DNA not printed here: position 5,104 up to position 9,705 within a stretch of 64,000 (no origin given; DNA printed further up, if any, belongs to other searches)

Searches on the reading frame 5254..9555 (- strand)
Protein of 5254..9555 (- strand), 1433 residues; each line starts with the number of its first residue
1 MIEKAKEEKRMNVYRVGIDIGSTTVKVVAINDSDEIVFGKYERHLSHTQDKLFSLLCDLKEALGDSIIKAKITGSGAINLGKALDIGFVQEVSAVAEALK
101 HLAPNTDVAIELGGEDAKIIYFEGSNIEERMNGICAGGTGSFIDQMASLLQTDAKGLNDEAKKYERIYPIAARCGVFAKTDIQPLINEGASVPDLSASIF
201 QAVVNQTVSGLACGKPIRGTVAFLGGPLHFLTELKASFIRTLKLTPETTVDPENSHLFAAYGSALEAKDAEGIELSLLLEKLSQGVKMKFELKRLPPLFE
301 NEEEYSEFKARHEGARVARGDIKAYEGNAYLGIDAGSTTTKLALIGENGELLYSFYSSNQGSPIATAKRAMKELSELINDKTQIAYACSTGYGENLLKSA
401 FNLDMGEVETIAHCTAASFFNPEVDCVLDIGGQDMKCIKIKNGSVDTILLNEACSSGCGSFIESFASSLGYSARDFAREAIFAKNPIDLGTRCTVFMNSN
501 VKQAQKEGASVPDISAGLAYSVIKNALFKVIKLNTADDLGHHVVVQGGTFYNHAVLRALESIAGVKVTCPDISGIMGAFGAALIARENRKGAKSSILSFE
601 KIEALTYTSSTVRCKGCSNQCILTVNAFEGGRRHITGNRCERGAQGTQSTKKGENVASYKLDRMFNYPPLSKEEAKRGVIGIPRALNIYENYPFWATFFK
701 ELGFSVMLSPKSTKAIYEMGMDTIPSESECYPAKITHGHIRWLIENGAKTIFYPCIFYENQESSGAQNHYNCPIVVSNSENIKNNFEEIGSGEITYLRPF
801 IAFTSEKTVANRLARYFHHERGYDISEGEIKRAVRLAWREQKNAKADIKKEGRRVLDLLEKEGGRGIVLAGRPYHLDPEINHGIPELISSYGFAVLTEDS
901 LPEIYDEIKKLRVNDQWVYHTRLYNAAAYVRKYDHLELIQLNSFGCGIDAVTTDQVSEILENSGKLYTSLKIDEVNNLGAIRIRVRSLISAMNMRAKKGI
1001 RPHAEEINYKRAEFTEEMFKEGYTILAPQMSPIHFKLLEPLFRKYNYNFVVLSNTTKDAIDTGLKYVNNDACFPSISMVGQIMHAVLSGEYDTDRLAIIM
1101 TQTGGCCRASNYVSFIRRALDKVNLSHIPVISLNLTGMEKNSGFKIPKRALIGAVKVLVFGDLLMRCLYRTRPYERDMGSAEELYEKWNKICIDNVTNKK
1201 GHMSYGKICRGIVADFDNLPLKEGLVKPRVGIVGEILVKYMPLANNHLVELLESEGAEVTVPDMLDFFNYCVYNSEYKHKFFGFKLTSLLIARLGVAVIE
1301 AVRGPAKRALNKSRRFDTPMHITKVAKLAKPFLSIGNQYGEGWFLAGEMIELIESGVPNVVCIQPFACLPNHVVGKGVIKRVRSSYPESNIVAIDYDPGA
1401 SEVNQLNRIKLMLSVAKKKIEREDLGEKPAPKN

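Call 16: search_protein_families(library=pfam, proteins=[window:5254-9555:-], max_evalue=0.001)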
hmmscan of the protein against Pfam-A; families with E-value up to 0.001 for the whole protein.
window:5254-9555:- (1433 aa): 4 families
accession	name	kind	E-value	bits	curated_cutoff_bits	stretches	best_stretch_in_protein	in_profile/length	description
PF09989.15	DUF2229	-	2.1e-91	305.8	29.4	1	680-901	2-218/218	CoA enzyme activase uncharacterised domain (DUF2229)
PF01869.26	BcrAD_BadFG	-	1.5e-56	192.3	31.5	2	331-585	1-271/271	BadF/BadG/BcrA/BcrD ATPase family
PF01548.23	DEDD_Tnp_IS110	-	1e-06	29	29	0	16-86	1-68/155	Transposase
PF00370.27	FGGY_N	-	0.00071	19.7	28.8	0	14-51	1-38/245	FGGY family of carbohydrate kinases, N-terminal domain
